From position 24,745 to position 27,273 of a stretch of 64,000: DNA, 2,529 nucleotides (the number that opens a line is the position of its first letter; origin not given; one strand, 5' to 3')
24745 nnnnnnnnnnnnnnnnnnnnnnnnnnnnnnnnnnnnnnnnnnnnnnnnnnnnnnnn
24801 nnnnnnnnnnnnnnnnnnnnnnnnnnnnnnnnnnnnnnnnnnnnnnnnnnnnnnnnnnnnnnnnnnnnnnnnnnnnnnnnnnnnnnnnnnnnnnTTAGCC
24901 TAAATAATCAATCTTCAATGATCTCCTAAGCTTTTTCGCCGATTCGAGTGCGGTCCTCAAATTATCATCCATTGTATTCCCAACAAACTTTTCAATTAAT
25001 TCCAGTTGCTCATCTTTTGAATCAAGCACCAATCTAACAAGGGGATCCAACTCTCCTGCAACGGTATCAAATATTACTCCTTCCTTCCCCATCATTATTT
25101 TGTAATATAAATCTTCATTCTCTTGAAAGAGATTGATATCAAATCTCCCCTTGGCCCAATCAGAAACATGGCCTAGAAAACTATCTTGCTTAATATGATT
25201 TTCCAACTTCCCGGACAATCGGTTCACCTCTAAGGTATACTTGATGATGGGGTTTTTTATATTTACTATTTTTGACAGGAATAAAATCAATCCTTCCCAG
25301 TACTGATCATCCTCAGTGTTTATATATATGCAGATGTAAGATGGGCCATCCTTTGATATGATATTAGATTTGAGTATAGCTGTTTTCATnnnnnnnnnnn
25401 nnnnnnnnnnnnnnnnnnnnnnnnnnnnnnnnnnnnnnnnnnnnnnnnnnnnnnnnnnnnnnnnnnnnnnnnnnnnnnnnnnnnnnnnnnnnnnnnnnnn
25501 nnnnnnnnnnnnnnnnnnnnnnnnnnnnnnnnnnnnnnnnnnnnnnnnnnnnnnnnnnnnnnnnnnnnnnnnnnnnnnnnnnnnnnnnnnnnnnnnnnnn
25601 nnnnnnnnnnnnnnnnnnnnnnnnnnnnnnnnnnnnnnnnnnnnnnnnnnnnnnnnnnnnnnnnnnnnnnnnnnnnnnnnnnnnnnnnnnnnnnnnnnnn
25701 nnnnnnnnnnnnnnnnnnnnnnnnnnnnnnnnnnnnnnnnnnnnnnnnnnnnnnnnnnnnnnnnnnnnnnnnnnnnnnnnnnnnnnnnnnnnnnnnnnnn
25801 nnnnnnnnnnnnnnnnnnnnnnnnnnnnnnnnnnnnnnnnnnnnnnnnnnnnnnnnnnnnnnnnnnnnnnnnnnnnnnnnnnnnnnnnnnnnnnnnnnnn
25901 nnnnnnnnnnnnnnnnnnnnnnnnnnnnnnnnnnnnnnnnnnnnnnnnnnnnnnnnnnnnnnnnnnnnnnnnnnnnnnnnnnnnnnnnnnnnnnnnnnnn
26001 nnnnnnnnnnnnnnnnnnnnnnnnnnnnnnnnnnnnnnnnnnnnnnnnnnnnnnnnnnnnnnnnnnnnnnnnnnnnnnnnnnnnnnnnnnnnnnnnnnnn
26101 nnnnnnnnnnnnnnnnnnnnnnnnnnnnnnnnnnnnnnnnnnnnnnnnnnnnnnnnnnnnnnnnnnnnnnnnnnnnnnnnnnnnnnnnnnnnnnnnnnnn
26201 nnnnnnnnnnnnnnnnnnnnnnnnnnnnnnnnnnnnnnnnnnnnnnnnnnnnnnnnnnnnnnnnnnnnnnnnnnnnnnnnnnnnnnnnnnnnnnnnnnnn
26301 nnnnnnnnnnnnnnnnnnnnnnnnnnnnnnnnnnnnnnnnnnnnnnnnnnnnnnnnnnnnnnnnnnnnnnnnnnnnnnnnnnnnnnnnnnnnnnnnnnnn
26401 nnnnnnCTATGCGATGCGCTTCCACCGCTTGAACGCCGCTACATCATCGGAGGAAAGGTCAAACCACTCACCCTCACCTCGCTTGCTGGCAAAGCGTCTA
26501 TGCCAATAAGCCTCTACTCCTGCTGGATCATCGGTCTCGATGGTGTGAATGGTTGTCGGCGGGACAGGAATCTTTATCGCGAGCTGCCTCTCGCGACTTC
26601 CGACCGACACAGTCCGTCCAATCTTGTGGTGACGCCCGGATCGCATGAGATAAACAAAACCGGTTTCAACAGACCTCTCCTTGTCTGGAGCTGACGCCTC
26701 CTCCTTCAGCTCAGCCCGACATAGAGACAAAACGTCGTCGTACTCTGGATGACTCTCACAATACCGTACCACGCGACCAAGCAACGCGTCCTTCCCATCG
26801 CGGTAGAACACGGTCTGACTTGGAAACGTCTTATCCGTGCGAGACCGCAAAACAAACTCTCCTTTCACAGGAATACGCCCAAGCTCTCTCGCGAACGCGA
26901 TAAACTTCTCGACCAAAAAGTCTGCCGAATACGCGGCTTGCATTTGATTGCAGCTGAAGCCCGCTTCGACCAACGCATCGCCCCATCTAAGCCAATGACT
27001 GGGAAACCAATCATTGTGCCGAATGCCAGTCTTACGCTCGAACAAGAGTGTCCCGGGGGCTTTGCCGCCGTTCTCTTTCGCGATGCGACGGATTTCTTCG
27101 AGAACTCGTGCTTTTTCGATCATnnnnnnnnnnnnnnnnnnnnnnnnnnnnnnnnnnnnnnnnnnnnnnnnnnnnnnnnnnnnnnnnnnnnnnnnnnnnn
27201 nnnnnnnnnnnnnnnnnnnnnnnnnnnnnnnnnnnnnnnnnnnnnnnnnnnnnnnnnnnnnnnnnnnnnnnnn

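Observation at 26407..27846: Two-gene cassette adjacent to attI as a candidate new defence or toxin module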

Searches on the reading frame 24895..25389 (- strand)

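Call 3: search_protein_families(library=pfam, proteins=[window:24895-25389:-], max_evalue=1)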
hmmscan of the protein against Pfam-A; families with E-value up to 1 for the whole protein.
window:24895-25389:- (164 aa): 0 families

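Call 4: search_protein_families(library=padloc, proteins=[window:24895-25389:-], max_evalue=1)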
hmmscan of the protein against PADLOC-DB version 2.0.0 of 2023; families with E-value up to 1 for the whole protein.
window:24895-25389:- (164 aa): 0 families

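Call 5: search_protein_families(library=ncbifam, proteins=[window:24895-25389:-], max_evalue=1)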
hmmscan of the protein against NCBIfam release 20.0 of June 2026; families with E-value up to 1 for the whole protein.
window:24895-25389:- (164 aa): 0 families

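Call 6: search_protein_families(library=phrogs, proteins=[window:24895-25389:-], max_evalue=1)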
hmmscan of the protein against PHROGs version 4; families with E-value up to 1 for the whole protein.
window:24895-25389:- (164 aa): 3 families
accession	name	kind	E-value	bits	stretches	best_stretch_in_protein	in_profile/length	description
phrog_31743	-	unknown function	0.028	15.3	0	19-56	23-60/147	-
phrog_33108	-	unknown function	0.16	13.4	1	40-95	3-56/78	-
phrog_14706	-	unknown function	0.37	12.4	1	102-160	21-78/97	-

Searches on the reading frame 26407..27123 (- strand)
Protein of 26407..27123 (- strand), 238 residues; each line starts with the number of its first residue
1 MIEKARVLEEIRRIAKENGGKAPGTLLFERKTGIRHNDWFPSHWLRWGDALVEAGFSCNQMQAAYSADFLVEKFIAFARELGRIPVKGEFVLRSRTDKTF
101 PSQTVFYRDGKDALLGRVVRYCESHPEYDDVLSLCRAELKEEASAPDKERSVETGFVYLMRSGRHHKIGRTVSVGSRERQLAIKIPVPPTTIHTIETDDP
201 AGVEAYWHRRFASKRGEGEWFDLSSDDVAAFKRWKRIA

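Call 3: search_protein_families(library=pfam, proteins=[window:26407-27123:-], max_evalue=1)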
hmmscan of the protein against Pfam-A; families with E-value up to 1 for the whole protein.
window:26407-27123:- (238 aa): 3 families
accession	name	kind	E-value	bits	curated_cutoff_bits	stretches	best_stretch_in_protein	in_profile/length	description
PF13455.12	MUG113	-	2e-12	48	22.3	1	166-232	1-71/73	Meiotically up-regulated gene 113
PF18780.6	HNH_repeat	-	1.6e-06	28.7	26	2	65-91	1-27/54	Homing endonuclease associated repeat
PF10544.15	T5orf172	-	6.2e-06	27.1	20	1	155-234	1-99/101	T5orf172 domain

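Call 4: search_protein_families(library=padloc, proteins=[window:26407-27123:-], max_evalue=1)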
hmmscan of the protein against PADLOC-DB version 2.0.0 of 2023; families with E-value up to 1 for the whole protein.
window:26407-27123:- (238 aa): 1 family
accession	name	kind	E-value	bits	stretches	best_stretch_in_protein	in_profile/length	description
PDLC05041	PDC-S57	-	0.00024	18.8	1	167-229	21-87/212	-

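Call 5: search_protein_families(library=ncbifam, proteins=[window:26407-27123:-], max_evalue=1)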
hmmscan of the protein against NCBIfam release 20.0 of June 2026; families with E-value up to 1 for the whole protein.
window:26407-27123:- (238 aa): 1 family
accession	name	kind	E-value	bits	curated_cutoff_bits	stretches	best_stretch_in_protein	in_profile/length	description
NF007815.0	PRK10524.1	equivalog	0.076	11.5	955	1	179-209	439-469/629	propionate--CoA ligase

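Call 6: search_protein_families(library=phrogs, proteins=[window:26407-27123:-], max_evalue=1)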
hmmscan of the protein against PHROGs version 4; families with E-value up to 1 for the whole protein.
window:26407-27123:- (238 aa): 8 families
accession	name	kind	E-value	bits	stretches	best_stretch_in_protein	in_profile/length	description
phrog_8130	-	unknown function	2.9e-14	53.9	1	146-237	172-264/434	-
phrog_4284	-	unknown function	3.7e-07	31.1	1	149-233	79-163/171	-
phrog_5032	-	unknown function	0.00023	21.9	1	149-228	72-153/178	-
phrog_8604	-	unknown function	0.00029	21.5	1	154-229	124-192/200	-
phrog_18411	-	DNA, RNA and nucleotide metabolism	0.0015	19.2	1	155-226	5-78/236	homing endonuclease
phrog_22655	-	unknown function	0.021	14.5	1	6-89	21-101/508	-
phrog_16524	-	unknown function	0.038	14.6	1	153-229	23-107/215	-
phrog_8958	-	unknown function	0.042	14.9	0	150-178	4-30/69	-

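Call 8: find_homologous_proteins(query=window:26407-27123:-)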
Query window:26407-27123:- (238 aa): 1590 proteins with E <= 0.001 among 2712 candidates; the best 120 are listed.
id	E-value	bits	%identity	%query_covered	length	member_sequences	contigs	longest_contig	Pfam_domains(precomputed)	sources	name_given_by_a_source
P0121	4.5e-159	545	100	100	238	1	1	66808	PF10544.16,PF13455.13,PF18780.7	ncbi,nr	ncbi:MAG: GIY-YIG nuclease family protein [Verrucomicrobiota bacterium]|nr:GIY-YIG nuclease family p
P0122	7.6e-141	486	90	100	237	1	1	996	PF10544.16,PF13455.13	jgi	jgi:hypothetical protein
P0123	1.1e-121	423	74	100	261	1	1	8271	PF10544.16,PF13455.13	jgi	jgi:hypothetical protein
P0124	1.4e-120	419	73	100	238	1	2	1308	PF10544.16,PF13455.13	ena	-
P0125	1.1e-117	410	73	100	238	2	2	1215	PF10544.16,PF13455.13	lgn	-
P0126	9.1e-116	404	71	100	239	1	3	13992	PF10544.16,PF13455.13,PF18780.7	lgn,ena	-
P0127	9.1e-115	400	70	99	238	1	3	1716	PF10544.16,PF13455.13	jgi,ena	-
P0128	2.2e-114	399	70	99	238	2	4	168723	PF10544.16,PF13455.13,PF18780.7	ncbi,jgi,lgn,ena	-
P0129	1.7e-113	396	71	100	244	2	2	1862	PF10544.16,PF13455.13,PF18780.7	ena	-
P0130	6.8e-113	394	69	100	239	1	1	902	PF10544.16,PF13455.13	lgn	-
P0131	2.3e-112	392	69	100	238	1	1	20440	PF10544.16,PF13455.13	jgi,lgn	-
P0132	4.1e-109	382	69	100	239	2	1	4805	PF13455.13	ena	-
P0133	6.3e-109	381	67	100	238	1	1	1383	PF10544.16,PF13455.13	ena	-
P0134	4.5e-108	378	69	99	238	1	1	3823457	PF10544.16,PF13455.13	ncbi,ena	-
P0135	5.3e-108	378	66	100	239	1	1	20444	PF10544.16,PF13455.13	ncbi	-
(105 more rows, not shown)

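Call 24: find_encoding_contigs(protein=P0122, flank=5000, max_places=4)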
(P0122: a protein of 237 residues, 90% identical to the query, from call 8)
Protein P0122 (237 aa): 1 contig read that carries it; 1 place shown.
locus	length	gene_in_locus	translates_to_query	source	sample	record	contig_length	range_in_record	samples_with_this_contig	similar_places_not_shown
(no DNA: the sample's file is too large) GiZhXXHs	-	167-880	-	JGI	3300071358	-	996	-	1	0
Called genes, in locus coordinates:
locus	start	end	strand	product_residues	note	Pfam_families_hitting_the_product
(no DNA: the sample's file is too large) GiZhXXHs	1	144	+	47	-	?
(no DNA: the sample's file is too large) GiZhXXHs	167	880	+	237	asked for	PF10544:T5orf172 (weak), PF13455:MUG113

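Call 25: find_encoding_contigs(protein=P0123, flank=6000, max_places=4)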
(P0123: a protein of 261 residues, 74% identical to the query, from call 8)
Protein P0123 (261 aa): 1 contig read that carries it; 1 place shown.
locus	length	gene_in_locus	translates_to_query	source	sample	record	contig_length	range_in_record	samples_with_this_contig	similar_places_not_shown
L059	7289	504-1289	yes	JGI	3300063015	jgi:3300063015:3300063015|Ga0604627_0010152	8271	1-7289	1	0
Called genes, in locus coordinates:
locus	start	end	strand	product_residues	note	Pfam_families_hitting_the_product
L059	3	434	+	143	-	?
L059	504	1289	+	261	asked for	PF10544:T5orf172 (weak), PF13455:MUG113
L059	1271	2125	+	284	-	-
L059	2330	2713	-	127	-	-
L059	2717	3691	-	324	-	PF12835:Integrase_1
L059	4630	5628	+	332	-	PF00589:Phage_integrase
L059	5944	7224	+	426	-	PF13356:Arm-DNA-bind_3, PF00589:Phage_integrase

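Call 28: find_related_loci(query=A2, collection=metagenome_contigs, flank=10000)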
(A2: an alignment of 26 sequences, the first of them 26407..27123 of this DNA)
Query A2 (238 aa) in metagenome_contigs; peptide patterns used: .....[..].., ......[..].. (x = any residue, [..] = any of these).
600 stretches matched a pattern (row limit reached: there are more); 529 encode a relative of the query (tblastn E <= 1e-3); the best 80 are kept; 80 distinct loci.
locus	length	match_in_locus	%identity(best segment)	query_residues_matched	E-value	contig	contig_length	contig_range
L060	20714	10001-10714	70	1-237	1e-118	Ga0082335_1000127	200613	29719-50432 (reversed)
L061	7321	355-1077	65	1-238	5e-109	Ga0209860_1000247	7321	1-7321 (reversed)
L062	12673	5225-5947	62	2-237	3e-99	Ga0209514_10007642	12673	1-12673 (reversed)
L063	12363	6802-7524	60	2-238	8e-98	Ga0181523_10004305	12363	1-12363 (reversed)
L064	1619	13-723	59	2-237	1e-102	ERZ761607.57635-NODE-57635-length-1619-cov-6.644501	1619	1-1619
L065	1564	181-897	56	1-238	1e-99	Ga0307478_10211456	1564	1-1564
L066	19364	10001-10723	59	2-237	3e-92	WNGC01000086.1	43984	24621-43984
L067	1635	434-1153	59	2-237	4e-96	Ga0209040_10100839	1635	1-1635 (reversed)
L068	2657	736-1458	57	2-237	2e-92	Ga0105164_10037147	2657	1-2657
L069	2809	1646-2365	58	2-237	9e-92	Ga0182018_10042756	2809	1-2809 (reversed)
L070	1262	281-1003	57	2-237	7e-97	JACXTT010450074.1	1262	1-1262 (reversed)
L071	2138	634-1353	56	2-237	7e-93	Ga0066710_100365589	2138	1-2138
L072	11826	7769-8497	53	1-238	5e-88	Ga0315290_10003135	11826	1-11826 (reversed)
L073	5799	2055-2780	53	1-237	9e-88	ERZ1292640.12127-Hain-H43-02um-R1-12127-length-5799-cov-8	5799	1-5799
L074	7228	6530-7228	57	2-232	4e-87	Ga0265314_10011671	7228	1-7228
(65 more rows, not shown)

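Call 66: predict_structure(alignment_id=A5)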
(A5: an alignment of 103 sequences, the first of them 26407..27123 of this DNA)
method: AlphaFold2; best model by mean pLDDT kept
length: 238 residues; sequences in the alignment: 103
mean_pLDDT: 84.6   pTM: 0.43
mean pLDDT of the five models: 84.6, 82.6, 71.1, 70.4, 69.3
residues with pLDDT >= 90: 124; 70-90: 80; 50-70: 23; < 50: 11
segments of 3 or more residues with pLDDT < 50: 144-151
pLDDT, mean of each block of 10 residues (from residue 1): 92 94 93 90 90 86 81 95 92 90 88 92 92 90 50 76 86 56 58 87 91 86 92 83
secondary structure, 60 per line:
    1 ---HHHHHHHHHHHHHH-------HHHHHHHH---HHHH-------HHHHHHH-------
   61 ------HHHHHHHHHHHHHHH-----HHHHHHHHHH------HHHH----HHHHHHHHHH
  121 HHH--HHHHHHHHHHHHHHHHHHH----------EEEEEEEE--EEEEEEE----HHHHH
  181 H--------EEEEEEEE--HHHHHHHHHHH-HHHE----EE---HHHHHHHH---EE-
elements in order: H4-17 H25-32 H36-39 H47-53 H67-81 H87-96 H103-106 H111-123 H126-144 E155-162 E165-171 H176-181 E190-197 H200-210 H225-232
